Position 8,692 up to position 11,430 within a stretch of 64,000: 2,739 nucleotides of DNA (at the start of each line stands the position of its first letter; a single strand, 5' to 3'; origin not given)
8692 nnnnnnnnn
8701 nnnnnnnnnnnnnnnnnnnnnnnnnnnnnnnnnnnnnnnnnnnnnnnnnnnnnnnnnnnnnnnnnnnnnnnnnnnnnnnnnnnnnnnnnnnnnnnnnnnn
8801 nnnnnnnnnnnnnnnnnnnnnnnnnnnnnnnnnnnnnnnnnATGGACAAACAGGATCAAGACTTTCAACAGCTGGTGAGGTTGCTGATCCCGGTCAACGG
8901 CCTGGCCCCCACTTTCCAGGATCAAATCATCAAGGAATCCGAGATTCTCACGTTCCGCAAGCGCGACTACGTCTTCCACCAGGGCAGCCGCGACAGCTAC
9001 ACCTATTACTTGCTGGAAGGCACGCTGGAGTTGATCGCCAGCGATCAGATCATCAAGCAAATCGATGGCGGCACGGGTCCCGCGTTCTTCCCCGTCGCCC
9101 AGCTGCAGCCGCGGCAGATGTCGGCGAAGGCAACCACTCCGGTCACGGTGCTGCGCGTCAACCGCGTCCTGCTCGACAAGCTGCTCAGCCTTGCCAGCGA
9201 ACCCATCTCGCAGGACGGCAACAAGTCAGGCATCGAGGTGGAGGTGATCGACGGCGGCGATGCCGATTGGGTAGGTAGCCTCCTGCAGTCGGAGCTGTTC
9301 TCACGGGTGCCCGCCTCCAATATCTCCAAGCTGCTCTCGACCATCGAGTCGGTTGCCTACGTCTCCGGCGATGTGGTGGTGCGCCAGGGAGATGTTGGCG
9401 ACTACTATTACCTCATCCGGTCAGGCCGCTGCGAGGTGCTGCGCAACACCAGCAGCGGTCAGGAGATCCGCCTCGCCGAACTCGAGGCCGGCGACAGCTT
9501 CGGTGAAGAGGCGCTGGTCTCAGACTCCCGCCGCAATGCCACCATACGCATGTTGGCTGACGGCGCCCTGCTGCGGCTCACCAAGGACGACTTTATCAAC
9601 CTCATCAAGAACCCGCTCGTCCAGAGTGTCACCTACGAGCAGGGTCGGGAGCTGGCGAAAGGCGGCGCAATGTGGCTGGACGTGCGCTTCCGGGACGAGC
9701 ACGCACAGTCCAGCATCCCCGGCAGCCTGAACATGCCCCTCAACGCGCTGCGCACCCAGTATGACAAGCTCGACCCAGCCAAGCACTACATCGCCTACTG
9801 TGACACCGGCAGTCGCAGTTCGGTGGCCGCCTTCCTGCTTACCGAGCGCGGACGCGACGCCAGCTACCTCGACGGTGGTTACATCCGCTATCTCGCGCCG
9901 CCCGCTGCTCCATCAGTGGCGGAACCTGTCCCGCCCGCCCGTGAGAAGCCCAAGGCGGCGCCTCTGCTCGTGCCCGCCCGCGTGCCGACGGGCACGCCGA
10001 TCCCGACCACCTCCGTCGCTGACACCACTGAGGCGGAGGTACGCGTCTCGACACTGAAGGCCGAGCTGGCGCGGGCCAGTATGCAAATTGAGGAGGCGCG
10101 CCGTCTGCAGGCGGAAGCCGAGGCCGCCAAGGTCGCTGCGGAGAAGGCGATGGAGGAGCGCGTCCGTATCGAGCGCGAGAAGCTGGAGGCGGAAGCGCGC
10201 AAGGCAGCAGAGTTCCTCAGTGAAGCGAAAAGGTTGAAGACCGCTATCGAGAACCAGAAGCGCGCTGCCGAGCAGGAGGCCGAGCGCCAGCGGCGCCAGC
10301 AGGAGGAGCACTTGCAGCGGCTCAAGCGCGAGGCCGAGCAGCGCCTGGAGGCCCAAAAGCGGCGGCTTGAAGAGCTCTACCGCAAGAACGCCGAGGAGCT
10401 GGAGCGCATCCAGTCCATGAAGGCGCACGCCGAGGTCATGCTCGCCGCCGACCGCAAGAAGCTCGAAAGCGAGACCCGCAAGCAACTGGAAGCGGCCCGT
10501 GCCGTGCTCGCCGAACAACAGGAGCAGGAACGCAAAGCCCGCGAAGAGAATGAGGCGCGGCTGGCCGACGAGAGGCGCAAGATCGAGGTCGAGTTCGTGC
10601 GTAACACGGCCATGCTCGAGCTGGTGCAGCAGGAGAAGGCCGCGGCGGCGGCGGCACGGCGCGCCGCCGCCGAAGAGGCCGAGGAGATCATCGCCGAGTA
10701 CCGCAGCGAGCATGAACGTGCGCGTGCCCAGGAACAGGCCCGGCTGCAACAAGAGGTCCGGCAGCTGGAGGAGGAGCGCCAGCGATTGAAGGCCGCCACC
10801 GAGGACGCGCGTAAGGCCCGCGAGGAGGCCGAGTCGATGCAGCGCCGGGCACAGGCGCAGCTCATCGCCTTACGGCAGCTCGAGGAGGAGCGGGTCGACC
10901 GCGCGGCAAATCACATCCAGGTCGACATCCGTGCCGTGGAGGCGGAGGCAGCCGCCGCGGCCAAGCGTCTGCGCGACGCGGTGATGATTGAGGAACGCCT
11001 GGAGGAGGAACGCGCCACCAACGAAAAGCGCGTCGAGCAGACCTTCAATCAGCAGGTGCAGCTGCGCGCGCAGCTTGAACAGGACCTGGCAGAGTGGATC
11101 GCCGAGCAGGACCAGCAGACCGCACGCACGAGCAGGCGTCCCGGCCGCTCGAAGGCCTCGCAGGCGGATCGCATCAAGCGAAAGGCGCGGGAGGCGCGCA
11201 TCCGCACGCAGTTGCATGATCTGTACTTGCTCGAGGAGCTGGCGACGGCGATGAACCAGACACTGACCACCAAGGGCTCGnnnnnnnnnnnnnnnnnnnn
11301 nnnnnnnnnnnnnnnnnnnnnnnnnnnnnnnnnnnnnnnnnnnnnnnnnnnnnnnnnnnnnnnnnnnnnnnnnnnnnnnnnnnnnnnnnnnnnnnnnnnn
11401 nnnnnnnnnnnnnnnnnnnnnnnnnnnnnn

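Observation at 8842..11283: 813-aa protein combining two cNMP-binding domains, a catalytic-type rhodanese domain and a roughly 450-aa ER/K-rich helical tail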

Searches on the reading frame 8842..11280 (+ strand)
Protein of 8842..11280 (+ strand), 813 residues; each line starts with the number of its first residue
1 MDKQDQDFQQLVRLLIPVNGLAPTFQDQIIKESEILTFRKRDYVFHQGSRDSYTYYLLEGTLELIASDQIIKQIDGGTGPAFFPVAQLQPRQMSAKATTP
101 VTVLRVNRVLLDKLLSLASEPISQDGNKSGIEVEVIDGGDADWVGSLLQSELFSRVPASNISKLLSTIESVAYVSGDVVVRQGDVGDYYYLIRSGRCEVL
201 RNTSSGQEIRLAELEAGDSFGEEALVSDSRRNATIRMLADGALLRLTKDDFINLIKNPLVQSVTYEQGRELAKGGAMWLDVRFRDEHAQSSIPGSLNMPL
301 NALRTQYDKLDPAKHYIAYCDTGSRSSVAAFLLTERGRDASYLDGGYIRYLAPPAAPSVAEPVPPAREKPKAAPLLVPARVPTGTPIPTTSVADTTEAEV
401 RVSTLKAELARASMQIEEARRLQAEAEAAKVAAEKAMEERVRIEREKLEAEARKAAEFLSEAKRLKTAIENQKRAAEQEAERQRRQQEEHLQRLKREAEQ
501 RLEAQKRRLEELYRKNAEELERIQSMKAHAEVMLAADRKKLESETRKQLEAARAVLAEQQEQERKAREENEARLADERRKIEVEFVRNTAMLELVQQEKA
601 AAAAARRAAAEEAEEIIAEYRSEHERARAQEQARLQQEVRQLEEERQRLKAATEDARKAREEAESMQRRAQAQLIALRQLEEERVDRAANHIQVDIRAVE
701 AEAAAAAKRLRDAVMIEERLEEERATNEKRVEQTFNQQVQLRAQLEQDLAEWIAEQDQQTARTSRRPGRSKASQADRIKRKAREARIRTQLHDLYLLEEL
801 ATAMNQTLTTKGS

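Call 3: search_protein_families(library=pfam, proteins=[window:8842-11280:+], max_evalue=1)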
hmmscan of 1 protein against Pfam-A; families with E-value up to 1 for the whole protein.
window:8842-11280:+ (813 aa): 2 families
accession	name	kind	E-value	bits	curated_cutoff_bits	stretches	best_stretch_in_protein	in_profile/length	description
PF00027.35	cNMP_binding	-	2.7e-31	107.8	27.5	2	172-256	3-87/89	Cyclic nucleotide-binding domain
PF00581.25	Rhodanese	-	7.1e-15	55.7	22.2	1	270-347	8-96/102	Rhodanese-like domain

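Call 4: search_protein_families(library=ncbifam, proteins=[window:8842-11280:+], max_evalue=1)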
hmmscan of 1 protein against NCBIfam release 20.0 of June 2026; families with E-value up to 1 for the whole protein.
window:8842-11280:+ (813 aa): 14 families
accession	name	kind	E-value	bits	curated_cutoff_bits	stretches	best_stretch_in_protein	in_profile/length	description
NF058543.1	ActPatMycb56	equivalog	3.5e-11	42.5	460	1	151-261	2-111/317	acetyltransferase Pat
NF008732.0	PRK11753.1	equivalog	3e-10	39.9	266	1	158-257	13-113/214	cAMP-activated global transcriptional regulator CRP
NF041163.2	encap_f2b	equivalog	6.2e-09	35.5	400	1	158-256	84-184/450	family 2B encapsulin nanocompartment shell protein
NF006444.0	PRK08762.1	equivalog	9.1e-08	31.1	449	1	260-350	14-107/387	molybdopterin-synthase adenylyltransferase MoeB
TIGR04271.1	ThiI_C_thiazole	equivalog_domain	2.1e-07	31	70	1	263-338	15-93/101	thiazole biosynthesis protein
NF007707.0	PRK10402.1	subfamily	1.8e-06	27.8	180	1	17-66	15-64/226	transcriptional regulator YeiL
NF007627.0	PRK10287.1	equivalog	4.1e-05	23.7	102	1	277-346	22-93/104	thiosulfate sulfurtransferase PspE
TIGR02981.1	phageshock_pspE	exception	0.00012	22.3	126.3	1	277-346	20-91/101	thiosulfate sulfurtransferase PspE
NF005902.0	PRK07878.1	equivalog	0.00041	19.4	647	1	277-350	305-381/392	adenylyltransferase/sulfurtransferase MoeZ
NF005646.0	PRK07411.1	equivalog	0.00054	19.2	633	1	276-347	300-376/390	molybdopterin-synthase adenylyltransferase MoeB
NF033833.0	rhodan_ChrE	equivalog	0.0038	17.2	120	1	304-352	50-99/108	rhodanese family chromate resistance protein ChrE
NF047408.1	SA0632_fam_LP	equivalog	0.0077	15.9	70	1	629-672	21-64/68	SA0632 family lipoprotein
NF045521.1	rhoda_near_glyco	subfamily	0.022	14.6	145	1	254-337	8-94/144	rhodanese homology domain-containing protein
NF001195.0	PRK00162.1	equivalog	0.035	14.4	102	1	265-348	9-94/108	thiosulfate sulfurtransferase GlpE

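Call 5: find_homologous_proteins(query=window:8842-11280:+)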
Query window:8842-11280:+ (813 aa): 727 proteins with E <= 0.001 among 8000 candidates; the best 120 are listed.
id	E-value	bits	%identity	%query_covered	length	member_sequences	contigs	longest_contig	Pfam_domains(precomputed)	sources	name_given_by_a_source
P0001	0.0e+0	1655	100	99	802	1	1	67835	PF00581.26,PF00027.36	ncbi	ncbi:MAG: cyclic nucleotide-binding domain-containing protein [Chromatiales bacterium]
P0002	0.0e+0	1371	82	100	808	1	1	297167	PF00581.26,PF00027.36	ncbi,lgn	-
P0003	0.0e+0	1174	68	100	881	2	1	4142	PF00581.26,PF00027.36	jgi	jgi:CRP-like cAMP-binding protein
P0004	0.0e+0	1111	60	100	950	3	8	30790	PF00581.26,PF00027.36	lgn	-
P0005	0.0e+0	1106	59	100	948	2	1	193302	PF00581.26,PF00027.36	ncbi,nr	ncbi:MAG: hypothetical protein NFCOHLIN_01281 [Gammaproteobacteria bacterium]|nr:hypothetical protei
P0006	0.0e+0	1106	60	99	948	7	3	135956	PF00581.26,PF00027.36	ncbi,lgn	ncbi:MAG: cyclic nucleotide-binding domain-containing protein [Gammaproteobacteria bacterium]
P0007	0.0e+0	1099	59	99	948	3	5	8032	PF00581.26,PF00027.36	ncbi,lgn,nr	ncbi:MAG: cyclic nucleotide-binding domain-containing protein [Gammaproteobacteria bacterium]|nr:cyc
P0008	1.4e-294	997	56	82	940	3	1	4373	PF00581.26,PF00027.36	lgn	-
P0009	9.0e-241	819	65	69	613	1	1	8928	PF00581.26,PF00027.36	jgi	-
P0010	2.9e-234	798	53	98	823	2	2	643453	PF00581.26,PF00027.36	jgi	-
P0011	5.3e-234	797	53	99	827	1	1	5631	PF00581.26,PF00027.36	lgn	-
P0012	5.1e-233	794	51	99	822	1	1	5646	PF00581.26,PF00027.36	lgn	-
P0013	3.4e-227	774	58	54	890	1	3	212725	PF00581.26,PF00027.36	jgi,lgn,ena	jgi:CRP-like cAMP-binding protein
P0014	1.1e-215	736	52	98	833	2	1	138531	PF00581.26,PF00027.36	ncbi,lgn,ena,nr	ncbi:MAG TPA: cyclic nucleotide-binding domain-containing protein [Gammaproteobacteria bacterium]|nr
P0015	9.4e-215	733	48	98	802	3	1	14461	PF00581.26,PF00027.36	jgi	jgi:CRP-like cAMP-binding protein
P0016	1.1e-199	684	60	43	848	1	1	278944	PF00581.26,PF00027.36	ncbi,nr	ncbi:MAG: cyclic nucleotide-binding domain-containing protein [Gammaproteobacteria bacterium]|nr:cyc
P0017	3.8e-192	659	68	56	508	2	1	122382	PF00581.26,PF00027.36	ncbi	ncbi:MAG: cyclic nucleotide-binding domain-containing protein [Gammaproteobacteria bacterium]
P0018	2.1e-189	649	44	99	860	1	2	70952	PF00581.26,PF00027.36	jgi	jgi:CRP-like cAMP-binding protein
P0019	9.5e-183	627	45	93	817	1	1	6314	PF00581.26,PF00027.36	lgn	-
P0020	1.8e-179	617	43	98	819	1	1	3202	PF00581.26,PF00027.36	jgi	jgi:CRP-like cAMP-binding protein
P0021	3.8e-179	616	44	98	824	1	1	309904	PF00581.26,PF00027.36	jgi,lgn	jgi:CRP-like cAMP-binding protein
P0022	2.6e-177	610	44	97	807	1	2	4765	PF00581.26,PF00027.36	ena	-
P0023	6.1e-175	602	44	98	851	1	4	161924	PF00581.26,PF00027.36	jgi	-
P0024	1.2e-174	601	42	98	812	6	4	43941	PF00581.26,PF00027.36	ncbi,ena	-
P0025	1.0e-172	594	44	99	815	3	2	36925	PF00581.26,PF00027.36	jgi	-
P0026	1.9e-171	590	42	97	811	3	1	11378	PF00581.26,PF00027.36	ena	-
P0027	2.0e-170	587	43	99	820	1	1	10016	PF00581.26,PF00027.36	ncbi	-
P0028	1.7e-169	584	41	98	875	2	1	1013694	PF00581.26,PF00027.36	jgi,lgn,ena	-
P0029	3.4e-168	579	48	62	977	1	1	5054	PF00581.26,PF00027.36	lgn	-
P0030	1.4e-166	574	49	56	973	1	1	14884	PF00581.26,PF00027.36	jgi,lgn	-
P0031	2.0e-165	570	46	59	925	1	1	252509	PF00581.26,PF00027.36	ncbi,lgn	-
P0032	3.9e-165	569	41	97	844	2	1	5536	PF00581.26,PF00027.36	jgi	-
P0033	4.1e-165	569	41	99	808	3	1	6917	PF00581.26,PF00027.36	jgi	-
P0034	1.7e-164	567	41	98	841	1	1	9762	PF00581.26,PF00027.36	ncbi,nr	ncbi:MAG: cyclic nucleotide-binding domain-containing protein [Gammaproteobacteria bacterium]|nr:cyc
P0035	3.1e-164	566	42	81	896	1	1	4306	PF00581.26,PF00027.36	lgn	-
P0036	1.5e-163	564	47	66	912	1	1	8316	PF00581.26,PF00027.36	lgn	-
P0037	2.7e-163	563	41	98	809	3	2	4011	PF00581.26,PF00027.36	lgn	-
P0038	3.6e-163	563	41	81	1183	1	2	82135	PF00581.26,PF00027.36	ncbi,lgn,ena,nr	ncbi:MAG: cyclic nucleotide-binding domain-containing protein [Gammaproteobacteria bacterium]|nr:cyc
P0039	1.3e-162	561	46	57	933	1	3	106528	PF00581.26,PF00027.36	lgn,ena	-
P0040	3.6e-162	560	41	99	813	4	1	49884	PF00581.26,PF00027.36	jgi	jgi:CRP-like cAMP-binding protein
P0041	2.0e-161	557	47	74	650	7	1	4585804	PF00581.26,PF00027.36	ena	-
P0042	3.7e-161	556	42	82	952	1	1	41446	PF00581.26,PF00027.36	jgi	jgi:CRP-like cAMP-binding protein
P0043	3.8e-161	556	40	99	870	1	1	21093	PF00581.26,PF00027.36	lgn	-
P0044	6.2e-161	555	43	98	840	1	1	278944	PF00581.26,PF00027.36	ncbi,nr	ncbi:MAG: cyclic nucleotide-binding domain-containing protein [Gammaproteobacteria bacterium]|nr:cyc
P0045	8.7e-161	555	46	58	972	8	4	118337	PF00581.26,PF00027.36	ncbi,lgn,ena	-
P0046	1.5e-160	554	40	97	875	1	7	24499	PF00581.26,PF00027.36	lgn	-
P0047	2.0e-160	554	41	99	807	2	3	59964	PF00581.26,PF00027.36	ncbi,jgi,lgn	ncbi:MAG: CRP-like cAMP-binding protein [Gammaproteobacteria bacterium]|jgi:CRP-like cAMP-binding pr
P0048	4.6e-159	549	41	97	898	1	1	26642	PF00581.26,PF00027.36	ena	-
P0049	4.8e-159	549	44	80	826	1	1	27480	PF00581.26,PF00027.36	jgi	jgi:CRP-like cAMP-binding protein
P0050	1.8e-158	547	40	99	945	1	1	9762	PF00581.26,PF00027.36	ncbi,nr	ncbi:MAG: cyclic nucleotide-binding domain-containing protein [Gammaproteobacteria bacterium]|nr:cyc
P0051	7.1e-158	545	41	83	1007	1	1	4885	PF00581.26,PF00027.36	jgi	jgi:CRP-like cAMP-binding protein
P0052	4.3e-157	543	39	95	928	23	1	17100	PF00581.26,PF00027.36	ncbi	-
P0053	5.1e-157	542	45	72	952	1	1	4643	PF00581.26,PF00027.36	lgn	-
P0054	9.2e-157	542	46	58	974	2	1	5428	PF00581.26,PF00027.36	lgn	-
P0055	3.5e-156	540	43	99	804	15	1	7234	PF00581.26,PF00027.36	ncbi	-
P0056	8.6e-156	538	43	99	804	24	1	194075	PF00581.26,PF00027.36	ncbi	-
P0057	3.4e-155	536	45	58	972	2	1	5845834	PF00581.26,PF00027.36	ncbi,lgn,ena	-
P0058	7.1e-155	535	40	97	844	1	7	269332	PF00581.26,PF00027.36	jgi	jgi:CRP-like cAMP-binding protein/rhodanese-related sulfurtransferase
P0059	3.0e-154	533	43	93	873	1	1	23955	PF00581.26,PF00027.36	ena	-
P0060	3.2e-154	533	44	58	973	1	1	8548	PF00581.26,PF00027.36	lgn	-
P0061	4.6e-154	533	38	98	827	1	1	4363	PF00581.26,PF00027.36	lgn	-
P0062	5.2e-154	533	40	98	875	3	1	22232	PF00581.26,PF00027.36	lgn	-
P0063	1.3e-153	531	39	98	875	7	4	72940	PF00581.26,PF00027.36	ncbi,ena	-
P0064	1.9e-153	531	41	99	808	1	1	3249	PF00581.26,PF00027.36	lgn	-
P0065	2.4e-153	530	38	92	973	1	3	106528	PF00581.26,PF00027.36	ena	-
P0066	5.5e-153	529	37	98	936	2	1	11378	PF00581.26,PF00027.36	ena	-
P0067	6.6e-153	529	53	56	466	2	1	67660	PF00581.26,PF00027.36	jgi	jgi:CRP-like cAMP-binding protein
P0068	6.9e-153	529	40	99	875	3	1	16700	PF00581.26,PF00027.36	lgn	-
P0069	1.4e-152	528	42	72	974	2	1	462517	PF00581.26,PF00027.36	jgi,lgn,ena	-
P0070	2.2e-152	527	41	80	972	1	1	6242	PF00581.26,PF00027.36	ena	-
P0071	2.8e-152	527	41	74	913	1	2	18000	PF00581.26,PF00027.36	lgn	-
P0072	3.1e-152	527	38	92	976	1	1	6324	PF00581.26,PF00027.36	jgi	-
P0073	3.3e-152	527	38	98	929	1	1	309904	PF00581.26,PF00027.36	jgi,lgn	jgi:CRP-like cAMP-binding protein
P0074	6.4e-152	526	40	99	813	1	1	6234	PF00581.26,PF00027.36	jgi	jgi:CRP-like cAMP-binding protein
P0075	7.2e-152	525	40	99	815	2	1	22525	PF00581.26,PF00027.36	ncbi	-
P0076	9.8e-152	525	40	98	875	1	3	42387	PF00581.26,PF00027.36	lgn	-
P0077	1.6e-151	524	47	57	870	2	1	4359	PF00581.26,PF00027.36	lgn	-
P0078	3.0e-151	523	46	59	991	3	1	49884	PF00581.26,PF00027.36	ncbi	ncbi:MAG: CRP-like cAMP-binding protein [Gammaproteobacteria bacterium]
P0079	4.2e-151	523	42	98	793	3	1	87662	PF00581.26,PF00027.36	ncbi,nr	ncbi:MAG: cyclic nucleotide-binding domain-containing protein [Gammaproteobacteria bacterium]|nr:cyc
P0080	6.0e-151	522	39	98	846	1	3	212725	PF00581.26,PF00027.36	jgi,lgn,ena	jgi:CRP-like cAMP-binding protein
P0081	7.9e-151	522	39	99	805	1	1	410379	PF00581.26,PF00027.36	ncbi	-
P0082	9.6e-151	522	44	80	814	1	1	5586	PF00581.26,PF00027.36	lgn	-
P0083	1.5e-150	521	38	98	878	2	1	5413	PF00581.26,PF00027.36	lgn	-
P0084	2.7e-150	520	41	99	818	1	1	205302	PF00581.26,PF00027.36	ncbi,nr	ncbi:MAG: cyclic nucleotide-binding domain-containing protein [Gammaproteobacteria bacterium]|nr:cyc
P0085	4.9e-150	519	41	81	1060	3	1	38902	PF00581.26,PF00027.36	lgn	-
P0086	7.4e-150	519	38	99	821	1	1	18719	PF00581.26,PF00027.36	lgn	-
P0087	7.4e-149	515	43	73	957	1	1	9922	PF00581.26,PF00027.36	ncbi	-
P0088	7.9e-149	515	41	99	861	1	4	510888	PF00581.26,PF00027.36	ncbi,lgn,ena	-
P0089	8.8e-149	515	37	98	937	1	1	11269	PF00581.26,PF00027.36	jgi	jgi:CRP-like cAMP-binding protein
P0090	1.1e-148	515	39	98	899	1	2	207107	PF00581.26,PF00027.36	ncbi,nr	ncbi:MAG: cyclic nucleotide-binding domain-containing protein [Gammaproteobacteria bacterium]|nr:cyc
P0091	1.5e-148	514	41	75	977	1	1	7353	PF16031.11,PF00581.26,PF00027.36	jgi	jgi:CRP-like cAMP-binding protein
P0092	1.6e-148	514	39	81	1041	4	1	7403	PF00581.26,PF00027.36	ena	-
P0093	4.1e-148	513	39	99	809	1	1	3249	PF00581.26,PF00027.36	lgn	-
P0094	4.7e-148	513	39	99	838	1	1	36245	PF00581.26,PF00027.36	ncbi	-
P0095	8.4e-148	512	38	82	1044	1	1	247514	PF00581.26,PF00027.36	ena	-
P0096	8.7e-148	512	42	71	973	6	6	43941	PF00581.26,PF00027.36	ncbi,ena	-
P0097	2.0e-147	511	39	98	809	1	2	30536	PF00581.26,PF00027.36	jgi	-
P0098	2.6e-147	510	38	97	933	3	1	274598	PF00581.26,PF00027.36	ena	-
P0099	4.3e-147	510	40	86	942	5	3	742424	PF00581.26,PF00027.36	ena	-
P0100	4.3e-147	510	41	75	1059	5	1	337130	PF00581.26,PF00027.36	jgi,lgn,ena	jgi:CRP-like cAMP-binding protein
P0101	9.1e-147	509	43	81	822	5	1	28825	PF00581.26,PF00027.36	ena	-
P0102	9.1e-147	509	38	99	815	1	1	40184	PF00581.26,PF00027.36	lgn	-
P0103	1.7e-146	508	39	92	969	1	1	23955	PF00581.26,PF00027.36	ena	-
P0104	1.8e-146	508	43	81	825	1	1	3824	PF00581.26,PF00027.36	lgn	-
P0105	1.9e-146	507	40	99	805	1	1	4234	PF00581.26,PF00027.36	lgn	-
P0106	2.0e-146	507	40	99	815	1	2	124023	PF00581.26,PF00027.36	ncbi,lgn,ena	-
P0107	3.2e-146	507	43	63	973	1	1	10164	PF00581.26,PF00027.36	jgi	jgi:CRP-like cAMP-binding protein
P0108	4.2e-146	506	43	74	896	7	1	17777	PF00581.26,PF00027.36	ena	-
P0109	6.6e-146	506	41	75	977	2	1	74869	PF00581.26,PF00027.36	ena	-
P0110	9.1e-146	505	38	98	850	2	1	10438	PF00581.26,PF00027.36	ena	-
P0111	1.1e-145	505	38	98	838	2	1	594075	PF00581.26,PF00027.36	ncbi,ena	-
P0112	1.4e-145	505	39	97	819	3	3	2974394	PF00581.26,PF00027.36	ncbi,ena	-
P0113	2.1e-145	504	40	99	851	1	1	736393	PF00581.26,PF00027.36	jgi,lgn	-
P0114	2.1e-145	504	38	98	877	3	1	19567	PF00581.26,PF00027.36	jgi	jgi:CRP-like cAMP-binding protein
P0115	3.4e-145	503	39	93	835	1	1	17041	PF00581.26,PF00027.36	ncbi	-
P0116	6.0e-145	503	41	75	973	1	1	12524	PF00581.26,PF00027.36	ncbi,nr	ncbi:MAG: hypothetical protein BMS9Abin01_1509 [Gammaproteobacteria bacterium]|nr:MAG: hypothetical 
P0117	9.3e-145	502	38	92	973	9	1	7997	PF00581.26,PF00027.36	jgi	jgi:CRP-like cAMP-binding protein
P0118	9.6e-145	502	41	98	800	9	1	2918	PF00581.26,PF00027.36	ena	-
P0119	9.7e-145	502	42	81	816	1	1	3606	PF00581.26,PF00027.36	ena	-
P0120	1.0e-144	502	43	81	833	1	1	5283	PF00581.26,PF00027.36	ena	-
